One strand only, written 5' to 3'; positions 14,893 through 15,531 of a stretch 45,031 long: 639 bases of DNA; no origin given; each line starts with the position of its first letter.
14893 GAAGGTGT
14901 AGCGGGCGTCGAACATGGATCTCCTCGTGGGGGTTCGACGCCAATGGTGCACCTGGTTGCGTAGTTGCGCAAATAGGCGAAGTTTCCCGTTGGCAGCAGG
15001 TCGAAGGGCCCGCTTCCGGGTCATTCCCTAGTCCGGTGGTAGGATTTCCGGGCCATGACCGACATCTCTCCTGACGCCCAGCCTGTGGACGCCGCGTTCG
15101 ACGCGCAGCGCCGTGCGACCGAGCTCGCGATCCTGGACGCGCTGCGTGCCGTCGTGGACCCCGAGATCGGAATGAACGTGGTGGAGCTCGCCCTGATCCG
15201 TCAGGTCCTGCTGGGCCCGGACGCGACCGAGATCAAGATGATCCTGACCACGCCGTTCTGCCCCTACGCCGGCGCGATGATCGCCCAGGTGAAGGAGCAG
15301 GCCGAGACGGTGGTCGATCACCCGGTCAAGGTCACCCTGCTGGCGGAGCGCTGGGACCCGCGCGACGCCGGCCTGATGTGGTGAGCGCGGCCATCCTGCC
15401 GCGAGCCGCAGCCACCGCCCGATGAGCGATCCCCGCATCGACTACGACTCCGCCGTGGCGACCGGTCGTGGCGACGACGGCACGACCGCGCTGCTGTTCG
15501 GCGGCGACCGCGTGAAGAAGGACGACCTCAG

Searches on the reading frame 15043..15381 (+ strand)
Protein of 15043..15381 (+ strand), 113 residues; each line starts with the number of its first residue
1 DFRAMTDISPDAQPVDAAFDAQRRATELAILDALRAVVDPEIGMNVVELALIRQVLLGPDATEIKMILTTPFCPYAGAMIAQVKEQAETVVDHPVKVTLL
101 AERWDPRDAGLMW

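Call 50: search_protein_families(library=pfam, proteins=[window:15043-15381:+], max_evalue=0.01)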
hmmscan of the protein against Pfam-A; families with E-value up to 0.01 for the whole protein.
window:15043-15381:+ (113 aa): 1 family
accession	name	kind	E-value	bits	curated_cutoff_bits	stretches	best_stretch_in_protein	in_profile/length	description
PF01883.24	FeS_assembly_P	-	1.3e-12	48.3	23.5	1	29-90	3-64/73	Iron-sulfur cluster assembly protein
